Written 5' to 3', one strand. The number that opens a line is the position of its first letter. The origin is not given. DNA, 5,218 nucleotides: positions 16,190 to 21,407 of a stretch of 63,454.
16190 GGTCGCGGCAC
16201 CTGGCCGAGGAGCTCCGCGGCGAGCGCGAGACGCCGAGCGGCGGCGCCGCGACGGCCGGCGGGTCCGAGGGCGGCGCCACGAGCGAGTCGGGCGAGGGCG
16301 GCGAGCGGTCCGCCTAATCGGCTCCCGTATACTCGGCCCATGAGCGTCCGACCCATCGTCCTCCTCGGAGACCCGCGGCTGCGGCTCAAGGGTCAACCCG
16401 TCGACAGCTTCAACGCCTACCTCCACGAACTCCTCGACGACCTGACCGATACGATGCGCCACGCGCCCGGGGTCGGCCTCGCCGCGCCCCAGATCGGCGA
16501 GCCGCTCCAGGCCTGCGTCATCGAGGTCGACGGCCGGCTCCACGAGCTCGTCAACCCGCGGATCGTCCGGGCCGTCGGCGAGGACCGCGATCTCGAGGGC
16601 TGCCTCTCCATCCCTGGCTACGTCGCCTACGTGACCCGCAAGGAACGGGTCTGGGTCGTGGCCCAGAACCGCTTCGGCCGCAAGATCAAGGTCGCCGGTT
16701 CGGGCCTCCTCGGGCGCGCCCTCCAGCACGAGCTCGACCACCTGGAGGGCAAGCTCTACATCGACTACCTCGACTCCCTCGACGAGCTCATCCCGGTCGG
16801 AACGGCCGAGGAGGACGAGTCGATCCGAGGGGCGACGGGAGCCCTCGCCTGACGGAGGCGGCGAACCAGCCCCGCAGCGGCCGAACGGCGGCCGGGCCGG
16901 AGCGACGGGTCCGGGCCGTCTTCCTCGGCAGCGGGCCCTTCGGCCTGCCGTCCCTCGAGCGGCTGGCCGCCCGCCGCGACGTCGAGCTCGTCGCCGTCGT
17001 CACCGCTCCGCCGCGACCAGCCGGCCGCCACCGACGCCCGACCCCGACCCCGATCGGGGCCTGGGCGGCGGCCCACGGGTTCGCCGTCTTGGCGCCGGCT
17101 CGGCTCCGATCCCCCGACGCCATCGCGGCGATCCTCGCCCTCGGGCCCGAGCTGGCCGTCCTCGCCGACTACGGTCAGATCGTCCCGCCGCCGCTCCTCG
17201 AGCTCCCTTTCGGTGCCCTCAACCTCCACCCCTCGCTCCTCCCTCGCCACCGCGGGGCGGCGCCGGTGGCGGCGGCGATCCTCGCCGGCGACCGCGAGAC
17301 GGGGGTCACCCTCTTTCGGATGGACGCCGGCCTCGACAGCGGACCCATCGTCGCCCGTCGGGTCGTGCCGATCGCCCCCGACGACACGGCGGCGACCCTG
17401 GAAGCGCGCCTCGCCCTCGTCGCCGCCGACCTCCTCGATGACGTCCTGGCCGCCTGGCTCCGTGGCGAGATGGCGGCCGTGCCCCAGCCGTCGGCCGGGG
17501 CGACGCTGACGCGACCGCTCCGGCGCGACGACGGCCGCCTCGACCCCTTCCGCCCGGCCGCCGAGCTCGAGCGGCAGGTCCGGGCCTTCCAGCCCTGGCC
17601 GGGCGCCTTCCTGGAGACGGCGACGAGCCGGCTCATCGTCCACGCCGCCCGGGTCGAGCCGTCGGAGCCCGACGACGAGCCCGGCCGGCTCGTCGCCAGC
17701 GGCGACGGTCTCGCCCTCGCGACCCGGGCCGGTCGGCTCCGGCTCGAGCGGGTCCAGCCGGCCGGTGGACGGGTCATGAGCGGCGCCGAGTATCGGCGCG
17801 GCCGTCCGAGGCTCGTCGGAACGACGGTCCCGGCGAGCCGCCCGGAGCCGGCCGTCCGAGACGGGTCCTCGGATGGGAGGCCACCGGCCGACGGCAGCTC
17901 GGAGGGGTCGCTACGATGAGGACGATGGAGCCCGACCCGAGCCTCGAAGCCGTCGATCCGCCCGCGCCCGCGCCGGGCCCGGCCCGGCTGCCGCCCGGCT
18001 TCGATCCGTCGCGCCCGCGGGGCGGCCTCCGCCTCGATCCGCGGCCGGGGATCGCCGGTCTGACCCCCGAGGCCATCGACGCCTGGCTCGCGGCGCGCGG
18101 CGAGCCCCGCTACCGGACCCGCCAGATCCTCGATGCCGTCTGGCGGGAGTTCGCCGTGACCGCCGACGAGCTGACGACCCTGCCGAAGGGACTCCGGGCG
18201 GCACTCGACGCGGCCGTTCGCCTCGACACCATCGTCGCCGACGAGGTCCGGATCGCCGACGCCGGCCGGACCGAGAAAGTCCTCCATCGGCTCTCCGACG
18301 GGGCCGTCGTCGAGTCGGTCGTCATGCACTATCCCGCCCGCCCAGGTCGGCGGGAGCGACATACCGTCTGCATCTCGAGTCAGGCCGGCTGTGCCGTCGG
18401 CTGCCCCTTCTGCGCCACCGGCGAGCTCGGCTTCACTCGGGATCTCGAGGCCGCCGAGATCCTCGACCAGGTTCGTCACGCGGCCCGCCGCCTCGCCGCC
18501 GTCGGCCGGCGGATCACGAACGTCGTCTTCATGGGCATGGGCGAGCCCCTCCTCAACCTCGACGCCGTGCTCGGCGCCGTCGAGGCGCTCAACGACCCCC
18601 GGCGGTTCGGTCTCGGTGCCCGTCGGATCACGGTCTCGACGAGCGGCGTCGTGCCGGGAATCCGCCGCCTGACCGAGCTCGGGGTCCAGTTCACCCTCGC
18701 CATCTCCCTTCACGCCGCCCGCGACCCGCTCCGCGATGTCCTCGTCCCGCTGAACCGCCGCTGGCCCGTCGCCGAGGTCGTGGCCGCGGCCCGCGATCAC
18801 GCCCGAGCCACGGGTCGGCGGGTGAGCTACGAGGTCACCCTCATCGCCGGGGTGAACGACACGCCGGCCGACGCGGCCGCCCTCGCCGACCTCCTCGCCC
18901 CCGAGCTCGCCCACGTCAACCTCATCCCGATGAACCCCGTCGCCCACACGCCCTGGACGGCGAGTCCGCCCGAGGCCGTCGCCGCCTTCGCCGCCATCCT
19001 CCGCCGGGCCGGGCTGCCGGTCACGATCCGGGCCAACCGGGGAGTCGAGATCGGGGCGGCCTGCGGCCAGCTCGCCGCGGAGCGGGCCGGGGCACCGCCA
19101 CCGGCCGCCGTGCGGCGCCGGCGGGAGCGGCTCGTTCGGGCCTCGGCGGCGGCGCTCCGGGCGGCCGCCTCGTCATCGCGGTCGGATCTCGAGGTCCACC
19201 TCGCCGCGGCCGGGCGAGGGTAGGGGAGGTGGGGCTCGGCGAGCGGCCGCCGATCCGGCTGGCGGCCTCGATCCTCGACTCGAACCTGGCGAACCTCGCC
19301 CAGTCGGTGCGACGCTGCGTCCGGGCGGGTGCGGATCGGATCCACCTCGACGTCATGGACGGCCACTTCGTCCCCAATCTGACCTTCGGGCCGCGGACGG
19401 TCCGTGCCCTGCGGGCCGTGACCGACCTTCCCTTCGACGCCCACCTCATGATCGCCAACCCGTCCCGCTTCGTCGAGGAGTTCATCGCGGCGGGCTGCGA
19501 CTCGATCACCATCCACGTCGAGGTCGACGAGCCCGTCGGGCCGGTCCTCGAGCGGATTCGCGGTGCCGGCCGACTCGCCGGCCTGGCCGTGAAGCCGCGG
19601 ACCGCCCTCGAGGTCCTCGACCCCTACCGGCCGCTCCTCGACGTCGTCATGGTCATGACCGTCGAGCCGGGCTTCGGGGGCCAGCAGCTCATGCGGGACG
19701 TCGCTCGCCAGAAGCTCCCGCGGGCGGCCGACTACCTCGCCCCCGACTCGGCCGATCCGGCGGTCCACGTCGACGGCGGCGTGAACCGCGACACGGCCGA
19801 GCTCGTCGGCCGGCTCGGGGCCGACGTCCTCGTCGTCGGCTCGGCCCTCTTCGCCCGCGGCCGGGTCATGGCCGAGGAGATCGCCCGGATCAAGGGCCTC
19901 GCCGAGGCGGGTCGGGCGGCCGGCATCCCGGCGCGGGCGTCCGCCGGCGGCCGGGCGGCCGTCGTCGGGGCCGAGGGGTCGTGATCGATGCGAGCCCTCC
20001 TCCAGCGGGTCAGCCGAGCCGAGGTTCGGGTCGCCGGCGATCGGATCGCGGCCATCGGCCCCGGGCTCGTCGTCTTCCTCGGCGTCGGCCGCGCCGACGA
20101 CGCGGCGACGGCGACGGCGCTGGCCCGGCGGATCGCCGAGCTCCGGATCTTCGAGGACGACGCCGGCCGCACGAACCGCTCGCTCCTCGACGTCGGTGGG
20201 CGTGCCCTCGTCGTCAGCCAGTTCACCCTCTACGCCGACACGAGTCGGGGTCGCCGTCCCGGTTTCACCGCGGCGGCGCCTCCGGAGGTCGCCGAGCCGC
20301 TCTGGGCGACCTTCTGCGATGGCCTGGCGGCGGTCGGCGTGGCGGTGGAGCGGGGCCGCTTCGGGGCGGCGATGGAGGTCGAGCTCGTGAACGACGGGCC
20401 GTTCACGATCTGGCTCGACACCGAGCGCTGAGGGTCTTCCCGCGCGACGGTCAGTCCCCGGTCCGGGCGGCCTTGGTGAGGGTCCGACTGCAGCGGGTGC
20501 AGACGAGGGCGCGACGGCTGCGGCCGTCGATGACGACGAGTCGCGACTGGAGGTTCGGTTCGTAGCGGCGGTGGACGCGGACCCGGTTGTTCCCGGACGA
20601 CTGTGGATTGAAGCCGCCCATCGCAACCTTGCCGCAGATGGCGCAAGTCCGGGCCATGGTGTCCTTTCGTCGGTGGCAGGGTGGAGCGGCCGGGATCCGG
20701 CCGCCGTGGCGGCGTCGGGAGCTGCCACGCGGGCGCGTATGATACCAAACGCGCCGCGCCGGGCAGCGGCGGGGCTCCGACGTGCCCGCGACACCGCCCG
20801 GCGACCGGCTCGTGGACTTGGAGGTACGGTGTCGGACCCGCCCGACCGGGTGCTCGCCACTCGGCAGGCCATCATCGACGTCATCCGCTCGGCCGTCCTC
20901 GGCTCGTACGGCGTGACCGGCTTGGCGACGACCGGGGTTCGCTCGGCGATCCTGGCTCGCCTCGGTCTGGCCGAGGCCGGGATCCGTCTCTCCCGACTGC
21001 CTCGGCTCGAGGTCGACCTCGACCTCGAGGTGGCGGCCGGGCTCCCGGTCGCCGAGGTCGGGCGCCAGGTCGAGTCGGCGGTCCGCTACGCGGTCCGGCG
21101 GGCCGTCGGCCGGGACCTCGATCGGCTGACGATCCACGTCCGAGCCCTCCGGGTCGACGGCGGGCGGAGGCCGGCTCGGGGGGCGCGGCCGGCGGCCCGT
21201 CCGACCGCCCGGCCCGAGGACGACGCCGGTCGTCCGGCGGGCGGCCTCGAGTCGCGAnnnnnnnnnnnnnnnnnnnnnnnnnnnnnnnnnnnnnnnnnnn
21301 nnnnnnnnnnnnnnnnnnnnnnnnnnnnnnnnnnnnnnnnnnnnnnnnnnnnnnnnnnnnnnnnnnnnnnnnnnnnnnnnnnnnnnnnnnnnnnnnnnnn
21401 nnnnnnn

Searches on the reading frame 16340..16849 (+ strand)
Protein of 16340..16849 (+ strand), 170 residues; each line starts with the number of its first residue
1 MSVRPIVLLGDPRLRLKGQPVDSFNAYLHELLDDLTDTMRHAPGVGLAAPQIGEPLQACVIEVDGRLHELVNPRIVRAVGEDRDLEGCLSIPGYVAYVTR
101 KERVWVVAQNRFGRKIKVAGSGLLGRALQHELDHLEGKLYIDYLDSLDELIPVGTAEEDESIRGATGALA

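Call 43: search_protein_families(library=pfam, proteins=[window:16355-16849:+], max_evalue=0.00001)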
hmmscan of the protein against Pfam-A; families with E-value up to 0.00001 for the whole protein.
window:16355-16849:+ (165 aa): 1 family
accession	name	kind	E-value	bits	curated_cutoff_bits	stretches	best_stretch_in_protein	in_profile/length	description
PF01327.26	Pep_deformylase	-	3e-41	141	22.8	1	1-143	4-154/156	Polypeptide deformylase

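Call 60: find_encoding_contigs(protein=window:16340-16849:+, flank=10000, max_places=10)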
Protein window:16340-16849:+ (170 aa): 8 contigs read that carry it; 8 places shown.
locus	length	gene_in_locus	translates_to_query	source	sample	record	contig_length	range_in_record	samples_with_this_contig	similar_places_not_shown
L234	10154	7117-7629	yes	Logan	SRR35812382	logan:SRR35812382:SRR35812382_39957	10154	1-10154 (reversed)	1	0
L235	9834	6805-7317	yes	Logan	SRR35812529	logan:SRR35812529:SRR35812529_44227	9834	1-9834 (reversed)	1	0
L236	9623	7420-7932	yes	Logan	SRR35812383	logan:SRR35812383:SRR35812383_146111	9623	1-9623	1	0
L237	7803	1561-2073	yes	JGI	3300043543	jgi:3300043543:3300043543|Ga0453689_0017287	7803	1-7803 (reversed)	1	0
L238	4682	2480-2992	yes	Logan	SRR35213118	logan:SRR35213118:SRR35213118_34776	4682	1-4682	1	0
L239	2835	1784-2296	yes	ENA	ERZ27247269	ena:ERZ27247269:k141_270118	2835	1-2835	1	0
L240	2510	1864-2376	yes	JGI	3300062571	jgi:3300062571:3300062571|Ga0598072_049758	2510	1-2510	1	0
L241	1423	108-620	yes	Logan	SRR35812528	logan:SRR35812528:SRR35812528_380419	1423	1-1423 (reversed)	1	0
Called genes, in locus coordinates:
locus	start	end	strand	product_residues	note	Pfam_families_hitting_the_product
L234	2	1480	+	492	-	?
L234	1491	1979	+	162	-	PF01252:Peptidase_A8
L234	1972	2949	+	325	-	PF00849:PseudoU_synth_2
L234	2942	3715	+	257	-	PF00625:Guanylate_kin, PF13238:AAA_18 (weak), PF13671:AAA_33 (faint)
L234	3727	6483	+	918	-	PF17764:PriA_3primeBD, PF00270:DEAD, PF04851:ResIII, PF18319:Zn_ribbon_PriA, PF00271:Helicase_C, PF18074:PriA_C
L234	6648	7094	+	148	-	-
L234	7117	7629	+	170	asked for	PF01327:Pep_deformylase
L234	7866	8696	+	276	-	PF00551:Formyl_trans_N, PF02911:Formyl_trans_C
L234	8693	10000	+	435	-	PF04055:Radical_SAM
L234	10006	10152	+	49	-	?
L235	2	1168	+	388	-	?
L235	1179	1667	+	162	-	PF01252:Peptidase_A8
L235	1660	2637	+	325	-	PF00849:PseudoU_synth_2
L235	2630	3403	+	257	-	PF00625:Guanylate_kin, PF13238:AAA_18 (weak), PF13671:AAA_33 (faint)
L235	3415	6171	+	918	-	PF17764:PriA_3primeBD, PF00270:DEAD, PF04851:ResIII, PF18319:Zn_ribbon_PriA, PF00271:Helicase_C, PF18074:PriA_C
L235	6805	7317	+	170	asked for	PF01327:Pep_deformylase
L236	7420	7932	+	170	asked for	PF01327:Pep_deformylase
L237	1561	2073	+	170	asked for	PF01327:Pep_deformylase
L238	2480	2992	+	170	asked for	PF01327:Pep_deformylase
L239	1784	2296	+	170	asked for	PF01327:Pep_deformylase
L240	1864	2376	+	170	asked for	PF01327:Pep_deformylase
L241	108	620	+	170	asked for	PF01327:Pep_deformylase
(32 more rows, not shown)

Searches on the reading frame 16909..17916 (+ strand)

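Call 43: search_protein_families(library=pfam, proteins=[window:16909-17916:+], max_evalue=0.00001)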
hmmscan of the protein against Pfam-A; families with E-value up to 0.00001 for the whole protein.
window:16909-17916:+ (336 aa): 2 families
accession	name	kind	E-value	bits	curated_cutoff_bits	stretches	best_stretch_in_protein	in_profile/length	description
PF00551.24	Formyl_trans_N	-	5.4e-38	131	26.1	1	4-176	4-177/181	Formyl transferase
PF02911.23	Formyl_trans_C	-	6.2e-17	62.1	21.1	1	205-299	3-99/100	Formyl transferase, C-terminal domain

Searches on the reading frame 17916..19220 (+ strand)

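Call 44: search_protein_families(library=pfam, proteins=[window:17916-19220:+], max_evalue=0.00001)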
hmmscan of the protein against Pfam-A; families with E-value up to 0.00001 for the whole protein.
window:17916-19220:+ (435 aa): 1 family
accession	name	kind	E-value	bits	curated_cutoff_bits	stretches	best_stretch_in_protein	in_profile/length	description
PF04055.27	Radical_SAM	-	6.1e-17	62.7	29.5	1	154-317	2-158/166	Radical SAM superfamily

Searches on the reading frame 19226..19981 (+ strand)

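Call 44: search_protein_families(library=pfam, proteins=[window:19226-19981:+], max_evalue=0.00001)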
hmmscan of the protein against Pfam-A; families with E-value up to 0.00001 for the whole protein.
window:19226-19981:+ (252 aa): 1 family
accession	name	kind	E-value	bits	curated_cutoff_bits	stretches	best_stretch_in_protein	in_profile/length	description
PF00834.25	Ribul_P_3_epim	-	1e-59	201.7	21.1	1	12-209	2-198/198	Ribulose-phosphate 3 epimerase family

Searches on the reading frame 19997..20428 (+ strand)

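Call 44: search_protein_families(library=pfam, proteins=[window:19997-20428:+], max_evalue=0.00001)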
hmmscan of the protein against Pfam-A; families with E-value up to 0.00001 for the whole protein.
window:19997-20428:+ (144 aa): 1 family
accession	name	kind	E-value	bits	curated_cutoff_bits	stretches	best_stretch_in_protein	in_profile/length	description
PF02580.21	Tyr_Deacylase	-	3e-51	174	25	1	1-141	3-144/144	D-Tyr-tRNA(Tyr) deacylase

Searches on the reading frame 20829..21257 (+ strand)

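Call 44: search_protein_families(library=pfam, proteins=[window:20829-21257:+], max_evalue=0.00001)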
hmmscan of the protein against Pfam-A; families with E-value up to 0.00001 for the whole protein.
window:20829-21257:+ (143 aa): 1 family
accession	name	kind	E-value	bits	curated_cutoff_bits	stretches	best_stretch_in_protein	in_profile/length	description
PF03780.18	Asp23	-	2.5e-08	34.8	28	1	11-106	8-106/108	Asp23 family, cell envelope-related function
